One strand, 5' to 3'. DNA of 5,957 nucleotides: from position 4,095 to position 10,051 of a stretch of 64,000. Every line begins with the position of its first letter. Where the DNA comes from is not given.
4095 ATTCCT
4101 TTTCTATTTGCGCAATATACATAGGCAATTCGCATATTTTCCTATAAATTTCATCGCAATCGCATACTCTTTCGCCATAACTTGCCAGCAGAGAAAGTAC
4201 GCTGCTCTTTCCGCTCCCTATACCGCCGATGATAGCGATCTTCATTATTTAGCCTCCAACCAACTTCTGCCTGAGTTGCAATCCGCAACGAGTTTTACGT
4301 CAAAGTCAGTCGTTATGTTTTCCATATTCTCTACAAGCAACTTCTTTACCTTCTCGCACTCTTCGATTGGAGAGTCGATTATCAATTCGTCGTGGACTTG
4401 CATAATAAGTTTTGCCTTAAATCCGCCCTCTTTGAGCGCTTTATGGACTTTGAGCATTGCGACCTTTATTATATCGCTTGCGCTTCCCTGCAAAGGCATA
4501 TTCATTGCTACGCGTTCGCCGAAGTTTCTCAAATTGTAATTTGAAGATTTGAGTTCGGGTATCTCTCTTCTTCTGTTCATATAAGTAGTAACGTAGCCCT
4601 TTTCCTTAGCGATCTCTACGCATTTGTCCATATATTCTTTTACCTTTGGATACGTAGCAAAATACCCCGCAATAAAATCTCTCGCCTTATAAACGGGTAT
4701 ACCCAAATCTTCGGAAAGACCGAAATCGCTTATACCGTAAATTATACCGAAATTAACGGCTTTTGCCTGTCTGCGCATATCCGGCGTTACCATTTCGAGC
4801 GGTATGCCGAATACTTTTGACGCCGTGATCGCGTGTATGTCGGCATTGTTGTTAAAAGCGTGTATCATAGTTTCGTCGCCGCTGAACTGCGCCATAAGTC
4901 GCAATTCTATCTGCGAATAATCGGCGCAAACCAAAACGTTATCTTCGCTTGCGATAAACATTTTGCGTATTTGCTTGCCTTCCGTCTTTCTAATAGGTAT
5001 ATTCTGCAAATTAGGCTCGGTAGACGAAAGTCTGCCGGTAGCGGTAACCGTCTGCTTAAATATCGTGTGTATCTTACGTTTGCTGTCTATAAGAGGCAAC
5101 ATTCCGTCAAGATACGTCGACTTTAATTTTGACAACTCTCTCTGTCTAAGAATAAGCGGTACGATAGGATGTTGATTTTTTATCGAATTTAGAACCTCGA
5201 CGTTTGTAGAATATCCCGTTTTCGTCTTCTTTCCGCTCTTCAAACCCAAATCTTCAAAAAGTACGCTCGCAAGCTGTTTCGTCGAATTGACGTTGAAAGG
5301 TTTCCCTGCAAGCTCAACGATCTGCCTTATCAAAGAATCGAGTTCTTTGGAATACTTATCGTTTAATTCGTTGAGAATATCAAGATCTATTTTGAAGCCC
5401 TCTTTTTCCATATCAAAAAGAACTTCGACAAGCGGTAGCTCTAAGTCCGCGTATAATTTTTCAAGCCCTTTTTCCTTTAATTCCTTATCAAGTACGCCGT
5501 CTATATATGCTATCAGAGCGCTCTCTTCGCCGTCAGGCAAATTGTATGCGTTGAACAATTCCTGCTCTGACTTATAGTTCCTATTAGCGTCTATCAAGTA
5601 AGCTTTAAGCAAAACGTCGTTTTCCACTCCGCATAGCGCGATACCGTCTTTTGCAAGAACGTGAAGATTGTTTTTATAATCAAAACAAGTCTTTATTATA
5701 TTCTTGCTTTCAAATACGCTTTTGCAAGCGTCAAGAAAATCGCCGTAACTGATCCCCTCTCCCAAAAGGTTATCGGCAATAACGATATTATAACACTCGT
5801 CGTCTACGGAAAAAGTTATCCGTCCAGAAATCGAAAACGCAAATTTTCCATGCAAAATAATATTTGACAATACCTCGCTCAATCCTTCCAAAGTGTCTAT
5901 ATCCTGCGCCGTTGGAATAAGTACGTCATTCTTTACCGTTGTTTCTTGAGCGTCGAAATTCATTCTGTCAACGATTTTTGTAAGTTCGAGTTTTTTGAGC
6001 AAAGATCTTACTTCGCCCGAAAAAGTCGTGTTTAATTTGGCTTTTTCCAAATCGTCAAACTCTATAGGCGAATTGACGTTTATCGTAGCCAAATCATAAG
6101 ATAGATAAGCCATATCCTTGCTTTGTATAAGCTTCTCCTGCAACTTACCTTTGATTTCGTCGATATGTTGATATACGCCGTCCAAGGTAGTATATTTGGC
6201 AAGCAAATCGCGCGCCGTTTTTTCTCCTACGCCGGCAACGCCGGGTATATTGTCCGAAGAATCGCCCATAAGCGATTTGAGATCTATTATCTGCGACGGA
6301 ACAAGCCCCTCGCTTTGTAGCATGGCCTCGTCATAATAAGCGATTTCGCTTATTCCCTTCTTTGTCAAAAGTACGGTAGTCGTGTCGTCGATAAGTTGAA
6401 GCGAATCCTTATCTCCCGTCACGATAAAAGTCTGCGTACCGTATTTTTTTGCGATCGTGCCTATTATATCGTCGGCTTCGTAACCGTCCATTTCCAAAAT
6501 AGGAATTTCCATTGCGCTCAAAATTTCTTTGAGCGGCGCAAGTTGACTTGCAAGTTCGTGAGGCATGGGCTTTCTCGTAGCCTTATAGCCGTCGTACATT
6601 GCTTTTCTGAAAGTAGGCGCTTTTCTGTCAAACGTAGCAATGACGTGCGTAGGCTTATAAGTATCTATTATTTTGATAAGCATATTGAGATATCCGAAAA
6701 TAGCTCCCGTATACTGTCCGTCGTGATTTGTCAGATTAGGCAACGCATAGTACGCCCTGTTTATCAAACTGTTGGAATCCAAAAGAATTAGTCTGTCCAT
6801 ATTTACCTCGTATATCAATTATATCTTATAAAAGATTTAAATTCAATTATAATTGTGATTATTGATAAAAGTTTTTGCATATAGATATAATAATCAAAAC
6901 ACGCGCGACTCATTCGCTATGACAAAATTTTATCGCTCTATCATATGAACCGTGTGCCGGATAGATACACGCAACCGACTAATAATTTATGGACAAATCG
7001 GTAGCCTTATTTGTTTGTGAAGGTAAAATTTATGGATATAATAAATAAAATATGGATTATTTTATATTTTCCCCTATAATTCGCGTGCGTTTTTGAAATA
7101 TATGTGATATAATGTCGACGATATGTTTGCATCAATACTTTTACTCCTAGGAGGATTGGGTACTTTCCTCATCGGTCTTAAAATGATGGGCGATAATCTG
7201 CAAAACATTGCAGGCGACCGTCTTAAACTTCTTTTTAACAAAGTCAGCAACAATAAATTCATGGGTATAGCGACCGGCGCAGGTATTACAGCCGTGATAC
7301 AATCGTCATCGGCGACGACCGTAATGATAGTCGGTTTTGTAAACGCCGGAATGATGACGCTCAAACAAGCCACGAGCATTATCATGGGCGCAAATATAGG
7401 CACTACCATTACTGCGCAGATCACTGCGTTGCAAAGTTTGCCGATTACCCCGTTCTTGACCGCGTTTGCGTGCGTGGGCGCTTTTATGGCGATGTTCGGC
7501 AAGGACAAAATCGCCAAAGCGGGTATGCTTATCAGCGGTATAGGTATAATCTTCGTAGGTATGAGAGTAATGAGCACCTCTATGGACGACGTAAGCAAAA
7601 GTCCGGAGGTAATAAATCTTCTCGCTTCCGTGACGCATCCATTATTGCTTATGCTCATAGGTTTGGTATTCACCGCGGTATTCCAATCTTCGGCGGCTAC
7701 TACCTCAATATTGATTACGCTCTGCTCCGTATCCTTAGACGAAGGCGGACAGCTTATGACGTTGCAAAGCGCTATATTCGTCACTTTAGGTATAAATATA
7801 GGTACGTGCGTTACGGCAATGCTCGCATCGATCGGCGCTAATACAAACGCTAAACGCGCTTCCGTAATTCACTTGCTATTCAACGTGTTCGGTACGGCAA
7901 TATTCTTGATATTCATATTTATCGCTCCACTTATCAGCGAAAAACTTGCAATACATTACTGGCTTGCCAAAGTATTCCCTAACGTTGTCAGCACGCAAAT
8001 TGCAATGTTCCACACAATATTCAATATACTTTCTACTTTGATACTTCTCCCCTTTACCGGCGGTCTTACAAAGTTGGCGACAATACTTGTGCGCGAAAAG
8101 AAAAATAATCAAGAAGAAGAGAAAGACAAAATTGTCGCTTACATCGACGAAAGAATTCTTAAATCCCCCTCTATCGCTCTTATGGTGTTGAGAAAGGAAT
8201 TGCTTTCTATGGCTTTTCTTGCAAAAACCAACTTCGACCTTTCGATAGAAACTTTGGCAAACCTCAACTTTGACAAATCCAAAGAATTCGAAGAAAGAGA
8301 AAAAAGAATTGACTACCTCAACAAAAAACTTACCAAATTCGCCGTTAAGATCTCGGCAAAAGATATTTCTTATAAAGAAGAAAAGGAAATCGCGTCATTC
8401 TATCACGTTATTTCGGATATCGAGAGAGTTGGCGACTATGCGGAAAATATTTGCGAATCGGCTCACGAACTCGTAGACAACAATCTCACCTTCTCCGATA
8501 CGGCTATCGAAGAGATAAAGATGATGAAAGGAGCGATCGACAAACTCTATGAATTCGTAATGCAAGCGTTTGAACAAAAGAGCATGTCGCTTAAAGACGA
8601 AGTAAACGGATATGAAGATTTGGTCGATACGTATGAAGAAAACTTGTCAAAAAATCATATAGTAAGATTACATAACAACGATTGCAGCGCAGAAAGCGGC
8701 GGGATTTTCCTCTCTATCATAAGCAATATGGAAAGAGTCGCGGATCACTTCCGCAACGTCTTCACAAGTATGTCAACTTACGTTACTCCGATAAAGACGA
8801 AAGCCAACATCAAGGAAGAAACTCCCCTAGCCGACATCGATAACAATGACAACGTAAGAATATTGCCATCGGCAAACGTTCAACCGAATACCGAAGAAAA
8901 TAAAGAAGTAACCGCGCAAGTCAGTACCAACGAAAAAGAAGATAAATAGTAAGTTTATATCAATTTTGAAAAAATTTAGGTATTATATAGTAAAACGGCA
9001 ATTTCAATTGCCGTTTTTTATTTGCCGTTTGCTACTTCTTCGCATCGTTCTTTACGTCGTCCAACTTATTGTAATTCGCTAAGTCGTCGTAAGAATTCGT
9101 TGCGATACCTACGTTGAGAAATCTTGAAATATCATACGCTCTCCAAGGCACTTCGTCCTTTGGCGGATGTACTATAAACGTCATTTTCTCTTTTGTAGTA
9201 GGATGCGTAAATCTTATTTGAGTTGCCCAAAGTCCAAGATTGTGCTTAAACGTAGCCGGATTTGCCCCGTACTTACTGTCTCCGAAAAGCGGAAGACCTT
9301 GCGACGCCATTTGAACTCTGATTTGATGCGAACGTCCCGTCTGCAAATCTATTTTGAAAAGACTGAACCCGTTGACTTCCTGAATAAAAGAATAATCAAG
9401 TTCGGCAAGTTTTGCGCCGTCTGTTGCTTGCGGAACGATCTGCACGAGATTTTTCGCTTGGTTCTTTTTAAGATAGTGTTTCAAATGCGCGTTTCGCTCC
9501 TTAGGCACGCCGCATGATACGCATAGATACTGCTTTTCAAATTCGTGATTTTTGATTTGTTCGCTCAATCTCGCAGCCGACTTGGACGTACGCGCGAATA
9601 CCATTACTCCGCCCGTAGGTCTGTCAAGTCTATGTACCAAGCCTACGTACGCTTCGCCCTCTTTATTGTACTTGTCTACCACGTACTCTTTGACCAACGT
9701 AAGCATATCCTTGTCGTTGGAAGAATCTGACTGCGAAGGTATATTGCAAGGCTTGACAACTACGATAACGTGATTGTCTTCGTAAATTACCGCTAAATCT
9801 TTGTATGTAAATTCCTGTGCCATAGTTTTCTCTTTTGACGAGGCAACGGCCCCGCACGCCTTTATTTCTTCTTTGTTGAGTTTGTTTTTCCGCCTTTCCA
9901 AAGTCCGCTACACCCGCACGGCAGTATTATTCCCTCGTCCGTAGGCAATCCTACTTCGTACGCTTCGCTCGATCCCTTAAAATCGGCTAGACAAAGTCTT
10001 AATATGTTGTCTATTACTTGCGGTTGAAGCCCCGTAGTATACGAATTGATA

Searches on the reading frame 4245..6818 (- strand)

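Call 31: search_protein_families(library=pfam, proteins=[window:4245-6818:-], max_evalue=0.000001)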
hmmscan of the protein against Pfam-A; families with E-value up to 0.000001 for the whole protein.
window:4245-6818:- (857 aa): 4 families
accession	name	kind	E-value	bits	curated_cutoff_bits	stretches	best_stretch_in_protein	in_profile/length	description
PF00476.26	DNA_pol_A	-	5.2e-158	526.4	34.3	1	481-855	3-381/381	DNA polymerase family A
PF02739.22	5_3_exonuc_N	-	9.6e-56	188.4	34.3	1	9-167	1-159/164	5'-3' exonuclease, N-terminal resolvase-like domain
PF01367.25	5_3_exonuc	-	1.9e-32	112.1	40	1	174-262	3-91/97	5'-3' exonuclease, C-terminal SAM fold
PF22619.2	DNA_polI_exo1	-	4.4e-08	33.5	27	1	365-427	40-102/140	DNA polymerase I, ribonuclease H-like domain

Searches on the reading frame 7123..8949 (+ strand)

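Call 31: search_protein_families(library=pfam, proteins=[window:7123-8949:+], max_evalue=0.000001)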
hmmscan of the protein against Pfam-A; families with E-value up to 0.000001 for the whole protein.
window:7123-8949:+ (608 aa): 2 families
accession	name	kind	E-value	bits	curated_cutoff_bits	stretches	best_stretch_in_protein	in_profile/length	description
PF02690.20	Na_Pi_cotrans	-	1.6e-52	177.6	29.1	2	15-151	2-136/137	Na+/Pi-cotransporter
PF01895.24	PhoU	-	5.7e-23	81.5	23.5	1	361-446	2-88/89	PhoU domain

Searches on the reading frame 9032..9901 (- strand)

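Call 31: search_protein_families(library=pfam, proteins=[window:9032-9901:-], max_evalue=0.000001)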
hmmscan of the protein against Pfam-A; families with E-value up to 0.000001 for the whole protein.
window:9032-9901:- (289 aa): 1 family
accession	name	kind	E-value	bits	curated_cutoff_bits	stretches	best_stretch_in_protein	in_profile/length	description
PF00849.27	PseudoU_synth_2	-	1.4e-31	110.2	26.8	1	44-200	1-152/152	RNA pseudouridylate synthase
